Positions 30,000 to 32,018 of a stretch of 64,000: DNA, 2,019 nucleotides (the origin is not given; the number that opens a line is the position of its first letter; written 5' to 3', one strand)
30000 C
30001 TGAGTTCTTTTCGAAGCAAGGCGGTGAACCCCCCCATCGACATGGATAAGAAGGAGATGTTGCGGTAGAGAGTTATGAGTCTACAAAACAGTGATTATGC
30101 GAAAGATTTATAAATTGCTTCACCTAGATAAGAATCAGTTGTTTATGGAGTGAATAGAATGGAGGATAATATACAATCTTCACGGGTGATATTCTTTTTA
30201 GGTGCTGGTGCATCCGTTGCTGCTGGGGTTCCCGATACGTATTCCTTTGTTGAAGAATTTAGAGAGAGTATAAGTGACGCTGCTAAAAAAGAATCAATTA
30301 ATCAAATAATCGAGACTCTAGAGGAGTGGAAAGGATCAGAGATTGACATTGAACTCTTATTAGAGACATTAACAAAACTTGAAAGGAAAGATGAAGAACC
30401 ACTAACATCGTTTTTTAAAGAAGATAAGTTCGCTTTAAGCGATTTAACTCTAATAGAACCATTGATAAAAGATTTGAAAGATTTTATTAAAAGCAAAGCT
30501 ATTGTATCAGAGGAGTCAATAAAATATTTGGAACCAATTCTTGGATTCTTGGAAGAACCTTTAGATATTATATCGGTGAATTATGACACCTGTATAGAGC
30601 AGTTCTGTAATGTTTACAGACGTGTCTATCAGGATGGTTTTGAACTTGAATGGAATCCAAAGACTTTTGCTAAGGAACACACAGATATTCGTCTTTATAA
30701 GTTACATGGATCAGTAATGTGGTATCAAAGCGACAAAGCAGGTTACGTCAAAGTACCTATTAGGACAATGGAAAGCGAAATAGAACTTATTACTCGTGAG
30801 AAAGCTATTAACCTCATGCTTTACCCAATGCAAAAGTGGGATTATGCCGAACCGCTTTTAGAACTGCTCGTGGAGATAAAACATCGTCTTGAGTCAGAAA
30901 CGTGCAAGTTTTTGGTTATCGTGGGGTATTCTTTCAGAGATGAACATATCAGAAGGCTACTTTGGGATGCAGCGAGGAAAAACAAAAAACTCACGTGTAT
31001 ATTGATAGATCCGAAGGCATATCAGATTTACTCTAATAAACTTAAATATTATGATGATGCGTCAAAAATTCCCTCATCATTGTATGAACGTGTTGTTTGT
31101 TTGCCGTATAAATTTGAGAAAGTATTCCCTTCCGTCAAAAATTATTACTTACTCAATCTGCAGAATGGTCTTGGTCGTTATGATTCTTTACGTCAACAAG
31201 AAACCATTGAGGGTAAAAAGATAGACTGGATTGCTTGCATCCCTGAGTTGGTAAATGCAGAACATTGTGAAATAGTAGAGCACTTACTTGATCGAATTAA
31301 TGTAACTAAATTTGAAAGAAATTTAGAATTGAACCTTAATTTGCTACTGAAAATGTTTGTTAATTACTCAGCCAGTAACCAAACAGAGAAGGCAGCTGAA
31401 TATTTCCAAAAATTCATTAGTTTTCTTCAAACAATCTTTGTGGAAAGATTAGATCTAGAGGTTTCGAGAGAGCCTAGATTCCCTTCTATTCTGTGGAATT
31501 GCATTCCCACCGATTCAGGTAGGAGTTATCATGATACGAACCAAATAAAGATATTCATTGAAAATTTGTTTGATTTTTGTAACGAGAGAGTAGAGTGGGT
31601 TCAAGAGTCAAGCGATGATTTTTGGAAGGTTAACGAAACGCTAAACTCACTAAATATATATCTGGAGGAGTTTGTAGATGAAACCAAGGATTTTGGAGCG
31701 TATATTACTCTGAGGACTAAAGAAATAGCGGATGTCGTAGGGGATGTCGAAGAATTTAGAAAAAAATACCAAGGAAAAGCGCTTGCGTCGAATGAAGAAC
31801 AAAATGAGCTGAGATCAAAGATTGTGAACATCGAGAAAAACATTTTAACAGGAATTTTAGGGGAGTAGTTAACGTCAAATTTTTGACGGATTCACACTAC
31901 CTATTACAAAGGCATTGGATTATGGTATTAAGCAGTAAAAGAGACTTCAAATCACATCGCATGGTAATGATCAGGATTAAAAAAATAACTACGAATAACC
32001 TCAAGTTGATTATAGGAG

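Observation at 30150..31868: Low-GC stand-alone SIR2_2-domain protein with a novel helical C-terminal domain: candidate NAD-depleting defence gene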

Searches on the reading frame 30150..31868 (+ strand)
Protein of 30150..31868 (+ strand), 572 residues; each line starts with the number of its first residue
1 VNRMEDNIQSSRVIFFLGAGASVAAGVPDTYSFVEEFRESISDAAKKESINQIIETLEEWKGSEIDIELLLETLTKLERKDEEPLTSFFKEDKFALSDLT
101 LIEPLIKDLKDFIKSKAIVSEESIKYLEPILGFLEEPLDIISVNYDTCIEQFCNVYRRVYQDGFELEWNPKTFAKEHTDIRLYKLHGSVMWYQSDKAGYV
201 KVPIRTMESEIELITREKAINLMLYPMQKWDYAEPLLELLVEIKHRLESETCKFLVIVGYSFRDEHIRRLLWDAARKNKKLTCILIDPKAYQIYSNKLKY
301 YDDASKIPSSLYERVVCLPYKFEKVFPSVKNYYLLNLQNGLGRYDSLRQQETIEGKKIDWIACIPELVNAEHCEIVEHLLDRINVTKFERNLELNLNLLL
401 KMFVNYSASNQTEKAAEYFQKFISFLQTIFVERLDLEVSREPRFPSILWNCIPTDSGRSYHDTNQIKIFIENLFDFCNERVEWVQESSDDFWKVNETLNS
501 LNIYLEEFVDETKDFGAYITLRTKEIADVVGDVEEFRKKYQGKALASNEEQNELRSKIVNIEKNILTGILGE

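Call 3: search_protein_families(library=pfam, proteins=[window:30150-31868:+], max_evalue=1)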
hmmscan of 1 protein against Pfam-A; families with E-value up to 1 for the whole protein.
window:30150-31868:+ (572 aa): 4 families
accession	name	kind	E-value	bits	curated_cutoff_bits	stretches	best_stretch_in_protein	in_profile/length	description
PF13289.12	SIR2_2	-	4.2e-11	43.6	24.5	1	140-280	3-111/141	SIR2-like domain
PF08649.15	DASH_Dad1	-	0.0013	19.4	31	1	476-515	2-41/55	DASH complex subunit Dad1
PF19542.4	DUF6066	-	0.074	12.7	26.8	1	495-545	32-74/214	Family of unknown function (DUF6066)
PF24033.1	DUF7342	-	0.46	10.9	31.6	1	34-75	105-146/150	Family of unknown function (DUF7342)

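Call 4: search_protein_families(library=padloc, proteins=[window:30150-31868:+], max_evalue=1)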
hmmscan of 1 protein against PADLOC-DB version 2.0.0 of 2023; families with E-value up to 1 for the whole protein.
window:30150-31868:+ (572 aa): 27 families (the best 25 are shown)
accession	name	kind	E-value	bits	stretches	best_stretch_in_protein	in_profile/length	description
PDLC02408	Aga_SIR2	-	5.2e-33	112.6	1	7-292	2-292/343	Class II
PDLC02414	Aga_SIR2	-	9.8e-28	95.4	1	62-302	35-273/313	-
PDLC04093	SIR2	-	6e-25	86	1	10-286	22-303/395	-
PDLC04084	SIR2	-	2.9e-21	74.2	3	180-301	241-356/414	-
PDLC04088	SIR2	-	2.6e-20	70.9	2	136-287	172-326/390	-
PDLC04087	SIR2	-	3.9e-17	60.1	1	9-284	15-283/343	-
PDLC04094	SIR2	-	3.6e-15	54.1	1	12-281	23-289/399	-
PDLC02186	SIR2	-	4.1e-15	53.7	2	178-290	221-338/412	-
PDLC04081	SIR2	-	1.2e-13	49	2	172-272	188-282/345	-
PDLC04076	SIR2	-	1.3e-12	45.6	2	179-292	222-337/406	-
PDLC04074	SIR2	-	3.1e-11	41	1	15-272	31-286/357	-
PDLC04090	SIR2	-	6.3e-11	40.1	1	180-277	251-341/426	-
PDLC04096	SIR2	-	1.9e-10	38.7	1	133-283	18-171/230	-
PDLC04083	SIR2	-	3.4e-10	37.3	1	173-283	189-298/371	-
PDLC04092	SIR2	-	3.6e-10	37.6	2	130-278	111-252/318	-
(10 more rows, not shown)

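Call 5: search_protein_families(library=ncbifam, proteins=[window:30150-31868:+], max_evalue=1)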
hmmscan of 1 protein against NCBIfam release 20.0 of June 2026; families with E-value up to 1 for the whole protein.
window:30150-31868:+ (572 aa): 2 families
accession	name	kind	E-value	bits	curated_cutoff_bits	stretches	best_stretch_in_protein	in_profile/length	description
NF042942.1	SIR2_antiphage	equivalog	5.3e-12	45.5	500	2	177-289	216-331/392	SIR2 family anti-phage-associated protein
NF001752.0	PRK00481.1-1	equivalog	0.027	14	221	1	5-32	8-36/242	NAD-dependent protein deacylase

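Call 10: find_homologous_proteins(query=window:30159-31868:+, max_evalue=0.001)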
Query window:30159-31868:+ (569 aa): 969 proteins with E <= 0.001 among 8000 candidates; the best 120 are listed.
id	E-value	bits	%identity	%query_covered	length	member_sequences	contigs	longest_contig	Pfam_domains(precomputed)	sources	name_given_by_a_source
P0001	0.0e+0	1275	100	100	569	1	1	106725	PF13289.13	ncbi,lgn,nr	ncbi:MAG: SIR2 family protein [Methanomicrobia archaeon]|nr:SIR2 family protein [Methanomicrobia arc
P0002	0.0e+0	1025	84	100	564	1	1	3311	PF13289.13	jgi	jgi:hypothetical protein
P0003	5.8e-237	806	66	100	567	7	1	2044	PF13289.13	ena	-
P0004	8.3e-237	805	66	100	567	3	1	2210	PF13289.13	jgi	-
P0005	2.3e-225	768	65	100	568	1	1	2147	PF13289.13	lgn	-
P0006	1.2e-199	683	57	100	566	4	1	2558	PF13289.13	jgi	-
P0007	1.1e-198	679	58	100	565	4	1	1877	PF13289.13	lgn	-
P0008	7.1e-191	654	66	82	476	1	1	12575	PF13289.13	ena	-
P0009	5.2e-189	648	55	100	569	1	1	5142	PF13289.13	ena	-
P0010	1.5e-187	643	53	100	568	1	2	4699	PF13289.13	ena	-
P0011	5.2e-187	641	55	99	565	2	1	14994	PF13289.13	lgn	-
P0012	7.6e-187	640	54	100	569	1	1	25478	PF13289.13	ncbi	ncbi:MAG: SIR2 family protein [Thermodesulfobacteriota bacterium]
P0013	4.6e-186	638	55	98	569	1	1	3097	PF13289.13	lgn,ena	-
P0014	4.8e-186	638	54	100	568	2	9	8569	PF13289.13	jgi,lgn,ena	-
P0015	5.5e-186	638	55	100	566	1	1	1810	PF13289.13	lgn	-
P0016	1.1e-185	637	59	91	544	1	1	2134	PF13289.13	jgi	-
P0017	7.7e-185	634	54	100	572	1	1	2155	PF13289.13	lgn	-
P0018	8.7e-185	634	55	100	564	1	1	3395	PF13289.13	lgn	-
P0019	1.1e-184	633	52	100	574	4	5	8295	PF13289.13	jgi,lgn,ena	jgi:hypothetical protein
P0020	1.9e-184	632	55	94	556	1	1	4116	PF13289.13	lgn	-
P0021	1.0e-183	630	54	100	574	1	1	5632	PF13289.13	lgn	-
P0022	7.8e-183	627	54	100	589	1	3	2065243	PF13289.13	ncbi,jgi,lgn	jgi:prefoldin subunit 5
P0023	1.5e-182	626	53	100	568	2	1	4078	PF13289.13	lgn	-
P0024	5.9e-182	624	52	99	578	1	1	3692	PF13289.13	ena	-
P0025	1.6e-181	623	55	99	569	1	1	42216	PF13289.13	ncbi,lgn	-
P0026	2.1e-181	622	52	98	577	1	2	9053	PF13289.13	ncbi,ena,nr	ncbi:MAG: SIR2 family protein [Candidatus Helarchaeota archaeon]|nr:SIR2 family protein [Candidatus 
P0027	6.6e-180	617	55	100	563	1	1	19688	PF13289.13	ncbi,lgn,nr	ncbi:MAG: SIR2 family protein [Halobacteriota archaeon]|nr:SIR2 family protein [Halobacteriota archa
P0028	8.8e-180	617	53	100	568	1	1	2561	PF13289.13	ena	-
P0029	2.3e-179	616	55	100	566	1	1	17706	PF13289.13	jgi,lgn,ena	-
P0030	3.2e-178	612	54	100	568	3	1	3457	PF13289.13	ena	-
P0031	4.5e-177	608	53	94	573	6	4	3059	PF13289.13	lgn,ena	-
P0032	5.6e-177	608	53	98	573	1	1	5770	PF13289.13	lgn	-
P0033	7.1e-177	607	53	100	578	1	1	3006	PF13289.13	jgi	jgi:hypothetical protein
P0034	8.8e-177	607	53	99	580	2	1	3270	PF13289.13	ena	-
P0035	1.0e-175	604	52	99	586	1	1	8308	PF13289.13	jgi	jgi:hypothetical protein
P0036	1.4e-174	600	52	98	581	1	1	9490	PF13289.13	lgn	-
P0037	1.8e-174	600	51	100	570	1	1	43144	PF13289.13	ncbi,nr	ncbi:SIR2 family protein [candidate division KSB1 bacterium]|nr:SIR2 family protein [candidate divis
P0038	1.9e-174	599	51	100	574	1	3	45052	PF13289.13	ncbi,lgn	-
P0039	3.0e-174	599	52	100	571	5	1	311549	PF13289.13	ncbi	ncbi:MAG: SIR2 family protein [Candidatus Methanoperedens sp.]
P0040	4.5e-174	598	51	100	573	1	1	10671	PF13289.13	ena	-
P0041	2.8e-173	596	53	99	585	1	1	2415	PF13289.13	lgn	-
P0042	5.6e-172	591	50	99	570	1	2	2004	PF13289.13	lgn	-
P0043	4.1e-171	588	51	100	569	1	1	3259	PF13289.13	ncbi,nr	ncbi:MAG: hypothetical protein FIA99_15550 [Ruminiclostridium sp.]|nr:hypothetical protein [Ruminicl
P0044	8.6e-171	587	52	99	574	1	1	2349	PF13289.13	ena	-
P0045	7.9e-170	584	51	100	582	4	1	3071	PF13289.13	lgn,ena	-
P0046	8.7e-170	584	51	99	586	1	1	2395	PF13289.13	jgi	jgi:hypothetical protein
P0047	1.3e-169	584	51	100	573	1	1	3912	PF13289.13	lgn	-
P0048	1.6e-169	583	52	100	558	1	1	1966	PF13289.13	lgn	-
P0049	3.4e-169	582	55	91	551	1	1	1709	PF13289.13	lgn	-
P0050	1.5e-168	580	52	100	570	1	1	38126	PF13289.13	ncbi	-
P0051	6.5e-168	578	53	91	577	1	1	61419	PF13289.13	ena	-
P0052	1.6e-167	577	51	100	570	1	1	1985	PF13289.13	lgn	-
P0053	2.8e-167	576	54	100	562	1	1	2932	PF13289.13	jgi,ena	-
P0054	2.9e-167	576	52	96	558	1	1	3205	PF13289.13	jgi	-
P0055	3.3e-167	576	52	96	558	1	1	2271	PF13289.13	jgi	-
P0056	1.1e-165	571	51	100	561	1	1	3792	PF13289.13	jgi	-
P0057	3.8e-165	569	50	100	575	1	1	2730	PF13289.13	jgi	jgi:hypothetical protein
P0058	1.7e-164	567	50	99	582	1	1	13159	PF13289.13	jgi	jgi:hypothetical protein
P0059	7.7e-164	564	50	100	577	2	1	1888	PF13289.13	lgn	-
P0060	1.1e-163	564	56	81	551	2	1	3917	PF13289.13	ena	-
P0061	7.9e-163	561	59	79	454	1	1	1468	PF13289.13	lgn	-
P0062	4.3e-162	559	49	99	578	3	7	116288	PF13289.13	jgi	-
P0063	9.3e-162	558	50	100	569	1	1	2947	PF13289.13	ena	-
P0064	1.5e-161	557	49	95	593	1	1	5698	PF13289.13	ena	-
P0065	4.7e-161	555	55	79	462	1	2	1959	PF13289.13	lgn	-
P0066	1.1e-160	554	49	99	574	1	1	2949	PF13289.13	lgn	-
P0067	3.1e-160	553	48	99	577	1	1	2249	PF13289.13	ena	-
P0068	8.8e-160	551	50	100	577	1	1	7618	PF13289.13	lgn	-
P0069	1.1e-159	551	51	94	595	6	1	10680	PF13289.13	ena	-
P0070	1.4e-159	550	49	99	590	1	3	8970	PF13289.13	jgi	jgi:hypothetical protein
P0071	3.7e-159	549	48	99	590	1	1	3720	PF13289.13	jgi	jgi:hypothetical protein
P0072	3.7e-159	549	50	99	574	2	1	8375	PF13289.13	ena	-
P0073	4.6e-159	549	49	100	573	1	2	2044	PF13289.13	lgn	-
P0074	6.0e-159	548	50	96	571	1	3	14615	PF13289.13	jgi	jgi:NAD-dependent SIR2 family protein deacetylase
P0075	7.3e-158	545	47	98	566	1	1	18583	PF13289.13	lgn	-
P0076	8.9e-158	544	48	99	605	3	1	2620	PF13289.13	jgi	-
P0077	1.8e-157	543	58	75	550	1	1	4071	PF13289.13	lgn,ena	-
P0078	2.3e-156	540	49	99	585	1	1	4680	PF13289.13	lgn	-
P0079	2.7e-156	540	49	99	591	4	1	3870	PF13289.13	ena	-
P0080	4.5e-156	539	49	100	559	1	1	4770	PF13289.13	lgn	-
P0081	6.3e-156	538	48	100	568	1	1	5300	PF13289.13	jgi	-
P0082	8.7e-155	535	54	82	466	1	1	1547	PF13289.13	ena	-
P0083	3.0e-153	529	48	99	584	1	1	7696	PF13289.13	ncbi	-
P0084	3.4e-153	529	50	100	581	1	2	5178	PF13289.13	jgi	jgi:hypothetical protein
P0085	9.6e-153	528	49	100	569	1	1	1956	PF13289.13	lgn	-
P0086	3.5e-152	526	49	99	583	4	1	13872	PF13289.13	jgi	-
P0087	4.1e-152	526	48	99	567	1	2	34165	PF13289.13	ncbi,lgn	-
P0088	2.0e-151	523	48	97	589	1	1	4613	PF13289.13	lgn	-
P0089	3.0e-149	516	48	99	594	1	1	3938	PF13289.13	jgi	jgi:hypothetical protein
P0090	4.2e-149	516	49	99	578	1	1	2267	PF13289.13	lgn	-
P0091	5.2e-149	515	63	66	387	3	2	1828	PF13289.13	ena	-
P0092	2.8e-148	513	48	99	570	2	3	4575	PF13289.13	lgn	-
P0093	1.1e-147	511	68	58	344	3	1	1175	PF13289.13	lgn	-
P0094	3.2e-146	506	47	92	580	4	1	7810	PF13289.13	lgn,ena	-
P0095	3.8e-145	503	52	77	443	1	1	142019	PF13289.13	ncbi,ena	-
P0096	9.2e-145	501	54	75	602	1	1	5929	PF13289.13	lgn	-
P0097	3.1e-144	500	45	100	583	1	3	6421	PF13289.13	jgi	jgi:hypothetical protein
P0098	3.3e-144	500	52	76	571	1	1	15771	PF13289.13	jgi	jgi:hypothetical protein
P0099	1.4e-143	498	60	65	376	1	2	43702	PF13289.13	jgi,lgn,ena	-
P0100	1.5e-143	497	52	75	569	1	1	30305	PF13289.13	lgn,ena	-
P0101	9.5e-143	495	47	99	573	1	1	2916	PF13289.13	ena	-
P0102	1.5e-141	491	46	92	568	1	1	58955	PF13289.13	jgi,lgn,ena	-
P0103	1.6e-140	488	45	99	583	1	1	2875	PF13289.13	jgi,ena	-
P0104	3.6e-139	483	46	91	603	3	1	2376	PF13289.13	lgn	-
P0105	8.2e-139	482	46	90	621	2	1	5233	PF13289.13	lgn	-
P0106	8.4e-139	482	47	91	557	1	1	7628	PF13289.13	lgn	-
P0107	1.2e-137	478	45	90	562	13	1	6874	PF13289.13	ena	-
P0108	2.5e-136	474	47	99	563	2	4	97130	PF13289.13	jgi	jgi:hypothetical protein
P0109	5.2e-136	473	46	90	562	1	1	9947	PF13289.13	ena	-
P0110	2.0e-135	471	68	54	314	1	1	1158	PF13289.13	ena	-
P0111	2.7e-134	467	49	77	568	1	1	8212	PF13289.13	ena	-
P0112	3.6e-134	466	45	98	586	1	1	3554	PF13289.13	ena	-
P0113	4.7e-134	466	46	99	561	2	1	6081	PF13289.13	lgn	-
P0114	2.5e-133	464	44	95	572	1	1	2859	PF13289.13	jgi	jgi:NAD-dependent SIR2 family protein deacetylase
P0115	3.0e-133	463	44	98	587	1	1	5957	PF13289.13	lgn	-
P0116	5.4e-133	463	43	98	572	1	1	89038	PF13289.13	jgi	jgi:hypothetical protein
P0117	8.2e-133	462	42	100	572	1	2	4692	PF13289.13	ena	-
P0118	2.8e-130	454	51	73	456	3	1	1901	PF13289.13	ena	-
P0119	4.0e-130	453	47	92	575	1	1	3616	PF13289.13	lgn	-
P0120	1.1e-129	452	44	91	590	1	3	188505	PF13289.13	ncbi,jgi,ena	-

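Call 12: find_encoding_contigs(protein=P0022, flank=8000, max_places=2)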
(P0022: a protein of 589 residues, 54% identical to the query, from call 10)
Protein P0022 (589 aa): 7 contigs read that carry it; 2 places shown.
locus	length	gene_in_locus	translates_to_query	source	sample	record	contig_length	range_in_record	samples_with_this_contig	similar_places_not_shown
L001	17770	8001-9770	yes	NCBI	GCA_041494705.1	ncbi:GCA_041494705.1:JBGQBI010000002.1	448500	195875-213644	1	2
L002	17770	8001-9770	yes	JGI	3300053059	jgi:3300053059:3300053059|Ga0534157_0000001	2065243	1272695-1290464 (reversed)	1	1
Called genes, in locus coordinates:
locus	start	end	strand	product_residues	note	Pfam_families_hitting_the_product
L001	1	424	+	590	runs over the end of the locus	PF01979:Amidohydro_1 (faint), PF07969:Amidohydro_3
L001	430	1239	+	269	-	PF01493:GXGXG (weak)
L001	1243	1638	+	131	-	PF01568:Molydop_binding (weak)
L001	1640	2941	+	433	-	PF00384:Molybdopterin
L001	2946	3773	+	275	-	PF02634:FdhD-NarQ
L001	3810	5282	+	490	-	PF00171:Aldedh, PF05893:LuxC (weak)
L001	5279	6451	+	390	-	PF03453:MoeA_N, PF00994:MoCF_biosynth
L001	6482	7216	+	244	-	PF00528:BPD_transp_1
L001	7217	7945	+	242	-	PF02463:SMC_N (faint), PF00005:ABC_tran, PF13304:AAA_21 (weak)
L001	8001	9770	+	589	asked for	PF13289:SIR2_2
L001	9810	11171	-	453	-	PF01029:NusB, PF22458:RsmF-B_ferredox, PF01189:Methyltr_RsmB-F, PF13847:Methyltransf_31 (weak)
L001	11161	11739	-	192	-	PF22794:jr-ZPR1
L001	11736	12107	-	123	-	PF04472:SepF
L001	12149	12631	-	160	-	PF09183:DUF1947, PF17832:Pre-PUA (weak), PF01472:PUA, PF26292:PUA_elF2D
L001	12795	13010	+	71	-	PF01423:LSM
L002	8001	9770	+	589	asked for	PF13289:SIR2_2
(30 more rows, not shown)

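Call 13: find_encoding_contigs(protein=P0039, flank=8000, max_places=2)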
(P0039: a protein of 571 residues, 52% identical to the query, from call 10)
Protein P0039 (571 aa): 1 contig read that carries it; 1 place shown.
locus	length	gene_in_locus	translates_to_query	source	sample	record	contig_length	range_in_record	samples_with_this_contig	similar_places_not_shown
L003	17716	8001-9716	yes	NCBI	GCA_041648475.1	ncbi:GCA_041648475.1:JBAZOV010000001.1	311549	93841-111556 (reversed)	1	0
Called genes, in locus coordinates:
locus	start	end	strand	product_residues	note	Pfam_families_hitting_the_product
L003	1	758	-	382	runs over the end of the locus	PF00989:PAS, PF08448:PAS_4, PF13188:PAS_8, PF24820:Diguanyl_cycl_sensor, PF13426:PAS_9, PF00989:PAS, PF08448:PAS_4, PF13188:PAS_8, +6 more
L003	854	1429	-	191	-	PF01330:RuvA_N, PF14520:HHH_5, PF07499:RuvA_C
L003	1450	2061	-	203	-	PF13707:RloB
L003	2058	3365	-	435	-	PF13304:AAA_21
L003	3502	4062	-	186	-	PF01925:TauE, PF01169:GDT1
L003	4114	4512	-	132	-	-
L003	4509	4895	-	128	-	-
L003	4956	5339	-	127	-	PF17393:DUF5402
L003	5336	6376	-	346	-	PF01136:Peptidase_U32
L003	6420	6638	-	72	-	PF01206:TusA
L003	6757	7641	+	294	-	PF12849:PBP_like_2, PF13531:SBP_bac_11 (weak)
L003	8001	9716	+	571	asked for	PF13289:SIR2_2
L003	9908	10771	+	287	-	PF03239:FTR1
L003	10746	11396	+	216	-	PF01325:Fe_dep_repress, PF22167:PH0730-like_N (faint), PF01047:MarR (weak), PF14947:HTH_45 (faint), PF02742:Fe_dep_repr_C, PF04023:FeoA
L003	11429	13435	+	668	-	PF01926:MMR_HSR1, PF02421:FeoB_N, PF17910:FeoB_Cyto, PF07670:Gate, PF07664:FeoB_C, PF07670:Gate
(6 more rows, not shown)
